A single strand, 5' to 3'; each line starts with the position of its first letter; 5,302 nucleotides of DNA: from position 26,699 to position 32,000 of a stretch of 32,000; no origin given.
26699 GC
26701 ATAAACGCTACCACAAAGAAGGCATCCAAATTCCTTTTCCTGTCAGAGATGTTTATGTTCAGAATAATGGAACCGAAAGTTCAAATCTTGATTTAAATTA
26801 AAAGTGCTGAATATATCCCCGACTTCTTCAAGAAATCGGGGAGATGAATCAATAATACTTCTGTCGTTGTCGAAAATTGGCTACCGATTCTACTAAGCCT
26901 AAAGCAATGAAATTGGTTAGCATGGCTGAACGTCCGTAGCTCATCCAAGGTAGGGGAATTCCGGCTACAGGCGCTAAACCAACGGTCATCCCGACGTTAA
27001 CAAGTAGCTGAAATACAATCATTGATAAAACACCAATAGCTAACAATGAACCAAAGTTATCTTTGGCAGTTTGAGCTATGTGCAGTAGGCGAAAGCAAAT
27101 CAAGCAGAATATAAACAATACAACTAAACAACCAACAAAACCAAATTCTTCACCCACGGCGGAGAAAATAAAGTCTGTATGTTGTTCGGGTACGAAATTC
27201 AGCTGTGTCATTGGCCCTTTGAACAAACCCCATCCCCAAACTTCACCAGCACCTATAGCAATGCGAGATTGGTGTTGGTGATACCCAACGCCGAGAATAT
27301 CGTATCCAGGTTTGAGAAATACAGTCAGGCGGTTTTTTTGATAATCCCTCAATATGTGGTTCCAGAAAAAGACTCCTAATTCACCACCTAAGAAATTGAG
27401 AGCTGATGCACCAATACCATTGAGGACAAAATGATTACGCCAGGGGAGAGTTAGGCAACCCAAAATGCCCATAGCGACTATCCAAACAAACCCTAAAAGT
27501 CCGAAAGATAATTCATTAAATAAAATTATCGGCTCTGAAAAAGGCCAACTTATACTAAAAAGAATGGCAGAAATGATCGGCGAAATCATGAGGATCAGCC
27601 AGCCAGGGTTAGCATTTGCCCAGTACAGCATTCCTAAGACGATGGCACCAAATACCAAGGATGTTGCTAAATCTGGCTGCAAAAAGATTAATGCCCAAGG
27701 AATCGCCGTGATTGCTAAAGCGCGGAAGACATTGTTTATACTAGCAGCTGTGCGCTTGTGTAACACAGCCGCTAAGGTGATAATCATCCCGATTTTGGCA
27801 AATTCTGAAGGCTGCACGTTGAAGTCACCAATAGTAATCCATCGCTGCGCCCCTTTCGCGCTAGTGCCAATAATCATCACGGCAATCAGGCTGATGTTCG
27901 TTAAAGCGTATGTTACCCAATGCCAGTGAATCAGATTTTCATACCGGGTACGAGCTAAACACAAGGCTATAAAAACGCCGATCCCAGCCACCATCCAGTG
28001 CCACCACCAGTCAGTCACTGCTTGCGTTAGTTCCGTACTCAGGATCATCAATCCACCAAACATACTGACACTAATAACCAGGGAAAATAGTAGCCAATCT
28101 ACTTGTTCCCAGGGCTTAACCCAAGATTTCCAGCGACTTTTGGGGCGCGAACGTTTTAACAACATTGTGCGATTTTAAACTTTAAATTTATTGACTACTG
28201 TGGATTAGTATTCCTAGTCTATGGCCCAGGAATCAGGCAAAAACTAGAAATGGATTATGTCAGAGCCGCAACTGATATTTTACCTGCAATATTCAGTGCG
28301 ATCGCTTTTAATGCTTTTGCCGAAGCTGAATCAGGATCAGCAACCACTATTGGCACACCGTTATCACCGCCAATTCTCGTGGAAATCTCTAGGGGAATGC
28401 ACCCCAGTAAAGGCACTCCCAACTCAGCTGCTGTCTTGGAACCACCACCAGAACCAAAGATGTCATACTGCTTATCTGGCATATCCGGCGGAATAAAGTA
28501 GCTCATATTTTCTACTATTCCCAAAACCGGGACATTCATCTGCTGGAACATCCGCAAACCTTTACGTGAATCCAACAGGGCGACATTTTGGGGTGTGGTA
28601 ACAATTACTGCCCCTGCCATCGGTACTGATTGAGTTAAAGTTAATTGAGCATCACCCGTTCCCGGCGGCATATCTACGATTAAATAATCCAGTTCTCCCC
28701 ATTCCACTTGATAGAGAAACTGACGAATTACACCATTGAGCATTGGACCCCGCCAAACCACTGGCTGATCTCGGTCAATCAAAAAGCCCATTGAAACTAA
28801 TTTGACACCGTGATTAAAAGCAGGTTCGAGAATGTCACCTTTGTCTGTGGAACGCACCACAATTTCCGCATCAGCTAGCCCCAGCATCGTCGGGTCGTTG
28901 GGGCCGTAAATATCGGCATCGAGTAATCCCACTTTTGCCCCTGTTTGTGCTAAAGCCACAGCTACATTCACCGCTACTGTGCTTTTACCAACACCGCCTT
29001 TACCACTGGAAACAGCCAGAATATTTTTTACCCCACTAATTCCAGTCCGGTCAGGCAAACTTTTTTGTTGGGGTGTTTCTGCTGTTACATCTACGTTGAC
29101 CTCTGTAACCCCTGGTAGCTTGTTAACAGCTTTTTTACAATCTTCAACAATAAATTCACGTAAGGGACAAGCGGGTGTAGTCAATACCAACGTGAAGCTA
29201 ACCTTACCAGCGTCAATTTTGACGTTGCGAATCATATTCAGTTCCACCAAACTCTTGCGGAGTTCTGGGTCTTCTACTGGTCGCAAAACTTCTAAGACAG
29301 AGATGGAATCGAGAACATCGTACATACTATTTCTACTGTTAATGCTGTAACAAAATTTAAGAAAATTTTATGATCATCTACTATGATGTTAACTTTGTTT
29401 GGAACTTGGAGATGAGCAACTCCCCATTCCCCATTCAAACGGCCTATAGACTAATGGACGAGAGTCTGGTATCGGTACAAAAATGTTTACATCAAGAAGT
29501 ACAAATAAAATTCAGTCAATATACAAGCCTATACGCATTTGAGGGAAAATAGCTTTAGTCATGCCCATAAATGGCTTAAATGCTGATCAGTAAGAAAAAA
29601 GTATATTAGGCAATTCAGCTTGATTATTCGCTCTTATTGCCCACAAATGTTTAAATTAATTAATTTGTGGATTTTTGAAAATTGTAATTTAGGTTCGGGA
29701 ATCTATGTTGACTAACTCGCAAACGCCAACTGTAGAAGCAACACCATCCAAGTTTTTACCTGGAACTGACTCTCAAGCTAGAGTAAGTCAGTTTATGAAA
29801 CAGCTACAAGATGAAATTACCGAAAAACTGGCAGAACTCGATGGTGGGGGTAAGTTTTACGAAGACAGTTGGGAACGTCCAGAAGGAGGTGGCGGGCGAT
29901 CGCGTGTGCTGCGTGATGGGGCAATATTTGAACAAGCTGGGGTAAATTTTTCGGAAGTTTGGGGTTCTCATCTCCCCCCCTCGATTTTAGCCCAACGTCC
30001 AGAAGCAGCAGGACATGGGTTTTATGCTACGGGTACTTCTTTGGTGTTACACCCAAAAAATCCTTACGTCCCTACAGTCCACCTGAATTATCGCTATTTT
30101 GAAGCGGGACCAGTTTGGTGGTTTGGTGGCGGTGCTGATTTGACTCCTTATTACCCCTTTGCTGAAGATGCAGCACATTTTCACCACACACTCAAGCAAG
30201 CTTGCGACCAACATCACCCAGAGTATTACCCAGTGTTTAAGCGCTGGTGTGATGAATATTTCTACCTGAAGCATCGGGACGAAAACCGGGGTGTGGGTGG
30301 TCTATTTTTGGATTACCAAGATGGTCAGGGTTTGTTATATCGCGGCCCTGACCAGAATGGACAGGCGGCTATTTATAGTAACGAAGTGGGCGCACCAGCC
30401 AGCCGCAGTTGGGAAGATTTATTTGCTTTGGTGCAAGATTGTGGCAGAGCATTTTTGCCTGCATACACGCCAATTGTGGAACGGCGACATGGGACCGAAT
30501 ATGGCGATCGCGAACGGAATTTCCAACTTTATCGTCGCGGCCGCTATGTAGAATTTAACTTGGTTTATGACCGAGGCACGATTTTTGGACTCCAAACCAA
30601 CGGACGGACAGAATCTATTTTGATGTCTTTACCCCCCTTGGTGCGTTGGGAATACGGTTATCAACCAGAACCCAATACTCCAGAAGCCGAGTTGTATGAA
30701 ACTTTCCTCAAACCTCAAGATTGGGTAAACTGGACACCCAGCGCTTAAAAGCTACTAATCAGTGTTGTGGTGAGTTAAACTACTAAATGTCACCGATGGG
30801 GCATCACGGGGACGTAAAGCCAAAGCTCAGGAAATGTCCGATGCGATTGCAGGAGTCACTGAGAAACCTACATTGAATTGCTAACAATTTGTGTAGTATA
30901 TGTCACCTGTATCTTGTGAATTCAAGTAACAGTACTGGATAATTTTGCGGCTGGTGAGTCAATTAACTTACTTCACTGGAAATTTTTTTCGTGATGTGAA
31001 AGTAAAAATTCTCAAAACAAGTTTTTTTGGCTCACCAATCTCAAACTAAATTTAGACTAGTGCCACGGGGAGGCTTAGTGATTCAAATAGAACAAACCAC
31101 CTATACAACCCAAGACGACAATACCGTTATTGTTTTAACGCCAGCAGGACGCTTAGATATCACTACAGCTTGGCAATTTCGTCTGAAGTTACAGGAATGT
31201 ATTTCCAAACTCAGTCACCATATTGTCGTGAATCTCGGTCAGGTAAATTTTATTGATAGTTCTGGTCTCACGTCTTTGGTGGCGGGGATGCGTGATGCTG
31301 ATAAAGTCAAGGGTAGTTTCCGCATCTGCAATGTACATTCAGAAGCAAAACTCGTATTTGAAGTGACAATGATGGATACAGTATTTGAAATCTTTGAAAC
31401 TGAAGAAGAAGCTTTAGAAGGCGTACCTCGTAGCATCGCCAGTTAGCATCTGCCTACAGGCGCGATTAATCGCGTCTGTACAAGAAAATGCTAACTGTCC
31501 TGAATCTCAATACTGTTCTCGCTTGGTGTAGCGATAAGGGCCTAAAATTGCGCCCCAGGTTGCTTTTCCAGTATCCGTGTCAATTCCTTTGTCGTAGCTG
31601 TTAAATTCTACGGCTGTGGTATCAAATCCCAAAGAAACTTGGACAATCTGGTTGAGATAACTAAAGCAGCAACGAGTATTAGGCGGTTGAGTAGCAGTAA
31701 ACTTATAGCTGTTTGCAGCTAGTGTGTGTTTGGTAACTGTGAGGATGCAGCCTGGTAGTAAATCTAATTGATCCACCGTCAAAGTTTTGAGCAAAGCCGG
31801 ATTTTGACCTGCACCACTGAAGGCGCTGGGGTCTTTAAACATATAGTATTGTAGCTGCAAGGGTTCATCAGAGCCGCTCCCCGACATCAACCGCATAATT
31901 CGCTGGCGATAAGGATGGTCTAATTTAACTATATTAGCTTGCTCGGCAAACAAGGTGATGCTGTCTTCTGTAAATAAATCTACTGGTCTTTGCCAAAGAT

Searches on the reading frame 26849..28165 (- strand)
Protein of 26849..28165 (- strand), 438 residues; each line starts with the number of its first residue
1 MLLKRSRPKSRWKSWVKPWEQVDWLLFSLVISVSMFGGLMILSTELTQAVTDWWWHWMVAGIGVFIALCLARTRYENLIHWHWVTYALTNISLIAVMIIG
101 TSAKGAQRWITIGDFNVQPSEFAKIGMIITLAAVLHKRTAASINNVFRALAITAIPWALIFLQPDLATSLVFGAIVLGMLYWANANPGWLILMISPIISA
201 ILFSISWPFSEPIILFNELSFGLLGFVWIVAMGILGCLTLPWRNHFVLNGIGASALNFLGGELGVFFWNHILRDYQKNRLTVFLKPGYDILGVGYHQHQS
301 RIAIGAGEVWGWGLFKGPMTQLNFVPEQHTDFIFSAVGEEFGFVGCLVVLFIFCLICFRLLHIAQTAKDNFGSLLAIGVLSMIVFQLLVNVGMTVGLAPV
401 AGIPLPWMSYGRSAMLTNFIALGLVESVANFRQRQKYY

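Call 7: search_protein_families(library=pfam, proteins=[window:26849-28165:-])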
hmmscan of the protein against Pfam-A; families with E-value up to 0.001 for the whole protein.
window:26849-28165:- (438 aa): 1 family
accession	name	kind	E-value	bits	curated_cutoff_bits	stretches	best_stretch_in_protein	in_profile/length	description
PF01098.24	FTSW_RODA_SPOVE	-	2.2e-84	283.9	26.4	2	224-432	157-354/356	Cell cycle protein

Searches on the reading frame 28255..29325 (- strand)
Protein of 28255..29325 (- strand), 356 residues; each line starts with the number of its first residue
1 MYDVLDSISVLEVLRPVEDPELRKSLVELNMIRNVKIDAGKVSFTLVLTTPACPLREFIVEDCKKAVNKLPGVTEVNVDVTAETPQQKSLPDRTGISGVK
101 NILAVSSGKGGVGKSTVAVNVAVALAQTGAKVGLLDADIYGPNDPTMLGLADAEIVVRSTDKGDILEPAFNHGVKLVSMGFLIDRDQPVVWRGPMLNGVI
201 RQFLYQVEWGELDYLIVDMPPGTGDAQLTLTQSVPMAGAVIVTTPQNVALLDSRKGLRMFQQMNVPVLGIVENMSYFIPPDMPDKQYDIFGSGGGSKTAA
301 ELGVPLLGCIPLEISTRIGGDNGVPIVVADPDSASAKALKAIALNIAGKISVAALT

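Call 7: search_protein_families(library=pfam, proteins=[window:28255-29325:-])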
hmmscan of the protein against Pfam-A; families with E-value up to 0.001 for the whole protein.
window:28255-29325:- (356 aa): 7 families
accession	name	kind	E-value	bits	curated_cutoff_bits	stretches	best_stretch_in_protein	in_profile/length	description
PF10609.15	ParA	-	7.6e-98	327.3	27.1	1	99-346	2-245/246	NUBPL iron-transfer P-loop NTPase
PF01883.24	FeS_assembly_P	-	3.5e-23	82.1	23.5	1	10-78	4-73/73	Iron-sulfur cluster assembly protein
PF01656.29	CbiA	-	7.5e-12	45.7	25.4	1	103-252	1-54/125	CobQ/CobB/MinD/ParA nucleotide binding domain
PF13614.12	AAA_31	-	1.6e-10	41.6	27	1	101-242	2-145/177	AAA domain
PF09140.17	MipZ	-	1.1e-07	31.9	20.7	1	103-139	3-39/262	ATPase MipZ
PF00142.24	Fer4_NifH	-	0.00012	22.1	25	1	108-139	7-38/271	4Fe-4S iron sulfur cluster binding proteins, NifH/frxC family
PF02374.21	ArsA_ATPase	-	0.00017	21.3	24.3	1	106-138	6-38/305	Anion-transporting ATPase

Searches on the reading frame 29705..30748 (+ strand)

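Call 69: search_protein_families(library=pfam, proteins=[window:29705-30748:+], max_evalue=0.01)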
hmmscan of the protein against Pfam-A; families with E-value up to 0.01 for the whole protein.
window:29705-30748:+ (347 aa): 1 family
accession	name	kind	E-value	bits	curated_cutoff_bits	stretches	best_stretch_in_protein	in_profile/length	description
PF01218.23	Coprogen_oxidas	-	1e-130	435.1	31.8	1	27-340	2-295/295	Coproporphyrinogen III oxidase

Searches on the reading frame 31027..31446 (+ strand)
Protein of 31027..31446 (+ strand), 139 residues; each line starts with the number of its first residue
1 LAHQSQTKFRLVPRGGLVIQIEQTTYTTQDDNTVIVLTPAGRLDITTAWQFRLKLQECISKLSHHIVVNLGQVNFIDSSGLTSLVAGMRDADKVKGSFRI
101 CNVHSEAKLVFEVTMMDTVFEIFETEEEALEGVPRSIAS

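Call 69: search_protein_families(library=pfam, proteins=[window:31027-31446:+], max_evalue=0.01)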
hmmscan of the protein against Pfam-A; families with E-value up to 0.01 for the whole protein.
window:31027-31446:+ (139 aa): 2 families
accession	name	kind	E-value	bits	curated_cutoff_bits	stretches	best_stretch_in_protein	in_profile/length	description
PF01740.26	STAS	-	3e-17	62.7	22.6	1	29-129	5-106/106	STAS domain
PF13466.11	STAS_2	-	1.1e-07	32.3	29.2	1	40-114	4-77/80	STAS domain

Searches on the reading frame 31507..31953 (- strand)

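Call 69: search_protein_families(library=pfam, proteins=[window:31507-31953:-], max_evalue=0.01)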
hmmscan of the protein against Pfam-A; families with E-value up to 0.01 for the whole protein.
window:31507-31953:- (148 aa): 1 family
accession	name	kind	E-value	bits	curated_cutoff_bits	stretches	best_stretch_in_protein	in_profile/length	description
PF06206.17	CpeT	-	1.3e-39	136.4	21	1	1-144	43-181/181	CpeT/CpcT family (DUF1001)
